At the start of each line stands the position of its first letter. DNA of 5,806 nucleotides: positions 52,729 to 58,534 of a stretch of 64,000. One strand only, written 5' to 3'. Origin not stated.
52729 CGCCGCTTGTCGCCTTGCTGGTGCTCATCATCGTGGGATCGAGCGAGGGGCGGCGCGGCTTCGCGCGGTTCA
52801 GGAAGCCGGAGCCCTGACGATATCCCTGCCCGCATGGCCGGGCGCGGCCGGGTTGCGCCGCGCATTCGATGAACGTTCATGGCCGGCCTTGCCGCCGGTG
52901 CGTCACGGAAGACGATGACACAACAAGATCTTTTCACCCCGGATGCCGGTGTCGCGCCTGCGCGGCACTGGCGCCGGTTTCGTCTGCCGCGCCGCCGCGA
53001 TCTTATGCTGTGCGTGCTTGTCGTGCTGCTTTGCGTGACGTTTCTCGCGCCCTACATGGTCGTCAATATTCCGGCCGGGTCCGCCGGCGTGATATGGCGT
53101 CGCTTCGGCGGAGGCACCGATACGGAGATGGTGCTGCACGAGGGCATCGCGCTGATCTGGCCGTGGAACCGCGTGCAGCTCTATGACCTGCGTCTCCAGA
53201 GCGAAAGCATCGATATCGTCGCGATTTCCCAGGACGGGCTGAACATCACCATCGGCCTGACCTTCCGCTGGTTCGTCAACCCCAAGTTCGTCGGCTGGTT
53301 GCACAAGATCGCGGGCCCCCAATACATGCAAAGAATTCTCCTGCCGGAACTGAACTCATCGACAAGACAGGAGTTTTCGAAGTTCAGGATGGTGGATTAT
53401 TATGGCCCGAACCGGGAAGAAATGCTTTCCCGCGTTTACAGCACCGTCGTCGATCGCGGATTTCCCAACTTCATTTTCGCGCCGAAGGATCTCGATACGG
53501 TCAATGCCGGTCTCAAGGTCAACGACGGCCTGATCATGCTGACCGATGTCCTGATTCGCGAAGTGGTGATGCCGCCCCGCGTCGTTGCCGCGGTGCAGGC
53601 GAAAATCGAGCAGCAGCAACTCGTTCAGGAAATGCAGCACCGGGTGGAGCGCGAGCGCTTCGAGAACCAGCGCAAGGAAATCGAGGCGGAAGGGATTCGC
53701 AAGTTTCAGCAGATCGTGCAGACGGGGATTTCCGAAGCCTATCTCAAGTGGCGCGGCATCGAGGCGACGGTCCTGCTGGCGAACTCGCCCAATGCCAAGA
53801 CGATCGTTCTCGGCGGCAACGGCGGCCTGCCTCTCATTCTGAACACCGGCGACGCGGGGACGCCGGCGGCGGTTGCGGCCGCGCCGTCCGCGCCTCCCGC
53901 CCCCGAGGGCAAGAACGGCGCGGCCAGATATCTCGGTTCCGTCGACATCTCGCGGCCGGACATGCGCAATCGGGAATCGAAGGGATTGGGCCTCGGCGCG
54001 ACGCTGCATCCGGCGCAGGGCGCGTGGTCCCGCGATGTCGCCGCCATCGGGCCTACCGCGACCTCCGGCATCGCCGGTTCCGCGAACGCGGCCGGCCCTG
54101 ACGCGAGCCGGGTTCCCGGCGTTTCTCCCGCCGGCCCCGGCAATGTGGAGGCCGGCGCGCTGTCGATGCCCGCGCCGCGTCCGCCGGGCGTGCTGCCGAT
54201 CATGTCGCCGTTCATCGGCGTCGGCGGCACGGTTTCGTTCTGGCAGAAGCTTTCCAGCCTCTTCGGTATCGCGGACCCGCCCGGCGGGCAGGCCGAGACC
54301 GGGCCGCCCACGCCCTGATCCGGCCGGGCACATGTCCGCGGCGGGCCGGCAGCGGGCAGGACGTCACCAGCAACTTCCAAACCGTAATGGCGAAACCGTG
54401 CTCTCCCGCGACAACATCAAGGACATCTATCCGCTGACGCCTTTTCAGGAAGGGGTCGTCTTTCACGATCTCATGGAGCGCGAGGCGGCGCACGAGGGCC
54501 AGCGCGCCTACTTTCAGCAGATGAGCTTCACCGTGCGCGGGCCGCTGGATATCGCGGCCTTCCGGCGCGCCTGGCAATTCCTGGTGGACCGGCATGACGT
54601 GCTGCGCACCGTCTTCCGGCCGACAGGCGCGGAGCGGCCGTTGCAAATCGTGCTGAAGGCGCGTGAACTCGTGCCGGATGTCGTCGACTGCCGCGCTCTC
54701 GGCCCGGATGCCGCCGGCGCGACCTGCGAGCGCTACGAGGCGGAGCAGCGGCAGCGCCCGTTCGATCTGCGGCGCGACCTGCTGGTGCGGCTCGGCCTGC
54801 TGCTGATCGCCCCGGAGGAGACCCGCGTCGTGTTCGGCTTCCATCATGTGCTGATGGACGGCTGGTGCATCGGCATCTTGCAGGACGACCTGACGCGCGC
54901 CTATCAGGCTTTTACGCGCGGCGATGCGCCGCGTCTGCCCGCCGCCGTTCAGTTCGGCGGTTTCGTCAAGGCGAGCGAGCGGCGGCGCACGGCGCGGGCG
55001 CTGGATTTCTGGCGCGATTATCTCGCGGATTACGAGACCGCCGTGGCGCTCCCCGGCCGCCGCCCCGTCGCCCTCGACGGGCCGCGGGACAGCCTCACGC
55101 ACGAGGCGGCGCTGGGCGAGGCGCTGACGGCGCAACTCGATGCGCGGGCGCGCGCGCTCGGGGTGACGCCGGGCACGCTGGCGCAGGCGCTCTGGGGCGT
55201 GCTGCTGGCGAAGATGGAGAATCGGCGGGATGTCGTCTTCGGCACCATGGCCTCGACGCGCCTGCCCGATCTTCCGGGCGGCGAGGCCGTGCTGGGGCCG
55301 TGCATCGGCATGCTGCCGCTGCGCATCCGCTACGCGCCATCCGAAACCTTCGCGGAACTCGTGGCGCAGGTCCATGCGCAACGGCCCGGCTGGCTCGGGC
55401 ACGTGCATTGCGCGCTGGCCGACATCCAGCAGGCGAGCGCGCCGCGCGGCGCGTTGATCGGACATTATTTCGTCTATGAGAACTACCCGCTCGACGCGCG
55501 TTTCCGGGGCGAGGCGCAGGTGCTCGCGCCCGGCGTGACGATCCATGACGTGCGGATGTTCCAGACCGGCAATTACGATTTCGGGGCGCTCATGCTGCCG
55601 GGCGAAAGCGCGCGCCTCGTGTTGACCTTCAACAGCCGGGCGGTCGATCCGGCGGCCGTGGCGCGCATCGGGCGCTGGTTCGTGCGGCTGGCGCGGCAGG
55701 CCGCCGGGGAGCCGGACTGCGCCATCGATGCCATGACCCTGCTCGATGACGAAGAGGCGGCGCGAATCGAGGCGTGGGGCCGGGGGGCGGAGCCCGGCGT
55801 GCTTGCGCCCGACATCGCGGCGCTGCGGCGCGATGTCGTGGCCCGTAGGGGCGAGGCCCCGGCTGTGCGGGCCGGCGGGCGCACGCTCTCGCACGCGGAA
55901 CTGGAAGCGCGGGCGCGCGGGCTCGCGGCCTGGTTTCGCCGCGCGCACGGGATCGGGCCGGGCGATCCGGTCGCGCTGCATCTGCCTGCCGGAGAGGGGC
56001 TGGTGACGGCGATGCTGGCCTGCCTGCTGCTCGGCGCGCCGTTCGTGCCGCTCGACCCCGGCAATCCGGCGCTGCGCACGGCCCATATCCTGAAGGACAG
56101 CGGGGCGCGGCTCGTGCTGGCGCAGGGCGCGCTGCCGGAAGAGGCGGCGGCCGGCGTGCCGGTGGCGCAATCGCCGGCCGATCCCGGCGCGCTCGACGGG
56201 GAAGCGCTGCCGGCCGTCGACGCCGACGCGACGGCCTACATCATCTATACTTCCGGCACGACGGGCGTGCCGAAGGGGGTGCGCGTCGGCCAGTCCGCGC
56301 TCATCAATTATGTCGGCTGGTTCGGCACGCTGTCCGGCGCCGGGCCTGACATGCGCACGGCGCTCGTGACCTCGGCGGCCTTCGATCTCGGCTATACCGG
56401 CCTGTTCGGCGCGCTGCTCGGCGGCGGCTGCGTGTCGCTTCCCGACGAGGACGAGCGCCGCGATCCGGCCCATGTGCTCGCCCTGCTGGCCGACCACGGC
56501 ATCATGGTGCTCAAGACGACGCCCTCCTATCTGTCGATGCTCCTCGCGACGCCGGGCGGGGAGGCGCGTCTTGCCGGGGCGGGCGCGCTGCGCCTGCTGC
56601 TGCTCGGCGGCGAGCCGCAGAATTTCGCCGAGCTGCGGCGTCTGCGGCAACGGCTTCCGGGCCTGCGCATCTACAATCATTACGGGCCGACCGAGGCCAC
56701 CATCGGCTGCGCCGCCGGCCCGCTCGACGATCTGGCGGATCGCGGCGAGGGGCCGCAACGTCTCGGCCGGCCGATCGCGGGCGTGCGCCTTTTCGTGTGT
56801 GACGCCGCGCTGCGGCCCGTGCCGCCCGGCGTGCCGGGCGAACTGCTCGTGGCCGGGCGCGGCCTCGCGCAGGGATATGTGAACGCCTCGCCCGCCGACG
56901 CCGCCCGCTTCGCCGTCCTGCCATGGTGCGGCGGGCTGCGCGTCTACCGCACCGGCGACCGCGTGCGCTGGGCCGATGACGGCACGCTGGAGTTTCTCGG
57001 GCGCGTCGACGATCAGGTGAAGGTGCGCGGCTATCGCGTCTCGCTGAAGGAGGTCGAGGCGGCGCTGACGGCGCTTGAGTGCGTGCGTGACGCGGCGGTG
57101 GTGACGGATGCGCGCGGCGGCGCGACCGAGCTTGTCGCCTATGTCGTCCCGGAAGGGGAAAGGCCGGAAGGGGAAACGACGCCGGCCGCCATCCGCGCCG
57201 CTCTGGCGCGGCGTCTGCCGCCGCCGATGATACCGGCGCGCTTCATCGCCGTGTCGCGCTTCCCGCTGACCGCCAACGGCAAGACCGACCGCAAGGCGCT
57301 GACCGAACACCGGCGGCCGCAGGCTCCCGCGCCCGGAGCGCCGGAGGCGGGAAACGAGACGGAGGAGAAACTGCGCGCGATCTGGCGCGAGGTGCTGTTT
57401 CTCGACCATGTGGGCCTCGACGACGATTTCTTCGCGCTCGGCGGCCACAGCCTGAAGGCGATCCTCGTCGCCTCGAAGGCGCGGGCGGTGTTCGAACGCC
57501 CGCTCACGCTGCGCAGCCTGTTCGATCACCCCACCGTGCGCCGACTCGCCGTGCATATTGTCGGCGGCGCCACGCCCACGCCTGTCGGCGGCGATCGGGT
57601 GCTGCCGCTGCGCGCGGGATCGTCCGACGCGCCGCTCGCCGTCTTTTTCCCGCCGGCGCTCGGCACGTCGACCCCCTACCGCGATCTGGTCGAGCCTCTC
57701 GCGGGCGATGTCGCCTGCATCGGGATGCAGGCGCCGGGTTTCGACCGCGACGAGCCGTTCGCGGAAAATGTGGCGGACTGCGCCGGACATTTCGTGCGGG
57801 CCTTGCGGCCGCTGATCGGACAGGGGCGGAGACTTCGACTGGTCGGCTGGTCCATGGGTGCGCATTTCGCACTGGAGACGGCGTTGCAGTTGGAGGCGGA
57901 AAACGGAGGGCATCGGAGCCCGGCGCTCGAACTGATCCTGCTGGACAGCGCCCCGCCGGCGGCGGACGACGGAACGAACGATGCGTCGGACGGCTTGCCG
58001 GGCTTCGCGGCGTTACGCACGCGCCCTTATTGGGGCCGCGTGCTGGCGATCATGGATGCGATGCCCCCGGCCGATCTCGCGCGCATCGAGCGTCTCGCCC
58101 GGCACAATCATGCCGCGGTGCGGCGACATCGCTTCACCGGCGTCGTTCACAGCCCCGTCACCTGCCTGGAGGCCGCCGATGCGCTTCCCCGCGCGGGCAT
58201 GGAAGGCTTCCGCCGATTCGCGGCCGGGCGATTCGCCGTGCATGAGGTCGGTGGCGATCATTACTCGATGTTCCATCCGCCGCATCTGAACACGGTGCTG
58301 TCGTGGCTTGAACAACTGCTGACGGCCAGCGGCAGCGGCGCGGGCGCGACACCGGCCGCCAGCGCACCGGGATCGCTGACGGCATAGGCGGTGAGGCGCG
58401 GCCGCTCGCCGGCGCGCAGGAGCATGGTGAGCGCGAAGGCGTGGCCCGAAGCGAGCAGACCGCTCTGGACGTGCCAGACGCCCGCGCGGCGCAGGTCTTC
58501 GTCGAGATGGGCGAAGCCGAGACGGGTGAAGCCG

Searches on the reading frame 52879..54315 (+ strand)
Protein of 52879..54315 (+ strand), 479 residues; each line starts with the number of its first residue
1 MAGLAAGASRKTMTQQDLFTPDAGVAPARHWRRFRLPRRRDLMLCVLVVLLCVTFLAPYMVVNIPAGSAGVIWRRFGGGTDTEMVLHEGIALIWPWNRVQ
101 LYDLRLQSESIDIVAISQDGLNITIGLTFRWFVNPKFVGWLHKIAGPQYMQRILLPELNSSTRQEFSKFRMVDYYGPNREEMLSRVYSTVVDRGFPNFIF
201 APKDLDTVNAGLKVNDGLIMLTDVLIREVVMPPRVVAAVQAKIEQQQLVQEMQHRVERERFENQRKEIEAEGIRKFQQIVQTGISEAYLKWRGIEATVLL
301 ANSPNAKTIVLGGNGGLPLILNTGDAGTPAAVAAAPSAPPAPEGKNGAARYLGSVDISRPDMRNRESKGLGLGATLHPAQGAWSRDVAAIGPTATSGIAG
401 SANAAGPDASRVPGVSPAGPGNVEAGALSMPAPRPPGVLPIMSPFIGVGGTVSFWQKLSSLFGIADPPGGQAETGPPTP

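Call 11: search_protein_families(library=pfam, proteins=[window:52879-54315:+], max_evalue=0.00001)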
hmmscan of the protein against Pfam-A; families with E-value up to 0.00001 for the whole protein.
window:52879-54315:+ (479 aa): 1 family
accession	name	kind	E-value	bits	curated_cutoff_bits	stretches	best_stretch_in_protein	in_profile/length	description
PF01145.31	Band_7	-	7.3e-17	62.4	23.6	1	63-259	2-175/176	SPFH domain / Band 7 family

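Call 50: search_protein_families(library=ncbifam, proteins=[window:52879-54315:+], max_evalue=0.001)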
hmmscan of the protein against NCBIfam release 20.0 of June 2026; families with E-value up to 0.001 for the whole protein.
window:52879-54315:+ (479 aa): 0 families

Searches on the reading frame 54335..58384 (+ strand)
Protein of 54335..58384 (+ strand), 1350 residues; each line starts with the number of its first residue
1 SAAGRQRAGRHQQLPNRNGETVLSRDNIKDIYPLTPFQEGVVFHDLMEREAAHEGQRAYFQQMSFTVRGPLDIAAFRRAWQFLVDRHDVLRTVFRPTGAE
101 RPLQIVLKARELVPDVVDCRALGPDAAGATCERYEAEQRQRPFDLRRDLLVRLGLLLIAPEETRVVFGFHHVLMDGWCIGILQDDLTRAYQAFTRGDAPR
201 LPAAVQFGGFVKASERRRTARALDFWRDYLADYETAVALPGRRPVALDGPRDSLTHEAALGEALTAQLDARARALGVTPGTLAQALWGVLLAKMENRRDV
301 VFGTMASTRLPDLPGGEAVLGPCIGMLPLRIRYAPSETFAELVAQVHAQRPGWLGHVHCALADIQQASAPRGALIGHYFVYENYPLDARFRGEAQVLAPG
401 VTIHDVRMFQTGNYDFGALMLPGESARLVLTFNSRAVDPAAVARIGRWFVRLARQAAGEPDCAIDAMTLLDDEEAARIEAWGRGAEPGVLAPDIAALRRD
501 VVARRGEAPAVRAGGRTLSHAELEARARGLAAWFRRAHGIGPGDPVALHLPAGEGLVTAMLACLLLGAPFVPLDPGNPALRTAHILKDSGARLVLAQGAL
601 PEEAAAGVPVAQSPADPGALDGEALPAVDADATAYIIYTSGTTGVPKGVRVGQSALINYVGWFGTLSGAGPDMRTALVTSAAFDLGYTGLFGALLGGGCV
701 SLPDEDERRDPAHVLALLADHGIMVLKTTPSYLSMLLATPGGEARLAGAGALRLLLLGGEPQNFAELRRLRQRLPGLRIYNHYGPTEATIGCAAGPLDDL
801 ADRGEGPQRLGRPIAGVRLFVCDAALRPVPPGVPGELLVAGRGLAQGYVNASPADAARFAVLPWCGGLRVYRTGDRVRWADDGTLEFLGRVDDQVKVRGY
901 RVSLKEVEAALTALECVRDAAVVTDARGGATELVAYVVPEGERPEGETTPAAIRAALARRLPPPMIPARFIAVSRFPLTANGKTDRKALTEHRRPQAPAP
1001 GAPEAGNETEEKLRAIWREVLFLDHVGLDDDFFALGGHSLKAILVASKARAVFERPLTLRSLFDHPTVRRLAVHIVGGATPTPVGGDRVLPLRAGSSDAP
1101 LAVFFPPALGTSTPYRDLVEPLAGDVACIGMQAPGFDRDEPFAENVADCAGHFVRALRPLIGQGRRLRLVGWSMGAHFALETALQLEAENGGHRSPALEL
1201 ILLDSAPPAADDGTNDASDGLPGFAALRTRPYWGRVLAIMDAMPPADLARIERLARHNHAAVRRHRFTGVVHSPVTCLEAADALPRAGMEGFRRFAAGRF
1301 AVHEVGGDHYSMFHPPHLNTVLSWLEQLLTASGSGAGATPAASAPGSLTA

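Call 12: search_protein_families(library=pfam, proteins=[window:54335-58384:+], max_evalue=0.00001)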
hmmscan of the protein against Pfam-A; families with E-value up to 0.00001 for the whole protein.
window:54335-58384:+ (1350 aa): 5 families
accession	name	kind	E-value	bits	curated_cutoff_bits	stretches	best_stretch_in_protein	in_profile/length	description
PF00501.34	AMP-binding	-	3.3e-77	260.3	29.9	1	501-848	4-383/384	AMP-binding enzyme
PF00668.25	Condensation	-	1.8e-73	248.3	30.6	1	29-478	2-455/456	Condensation domain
PF00975.26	Thioesterase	-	4.4e-18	66.8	26.4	1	1104-1217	5-116/226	Thioesterase domain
PF00550.31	PP-binding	-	2.8e-13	50.4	20.8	1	1011-1074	1-66/67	Phosphopantetheine attachment site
PF13193.12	AMP-binding_C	-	2.6e-12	47.9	24.5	1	906-983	1-76/76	AMP-binding enzyme C-terminal domain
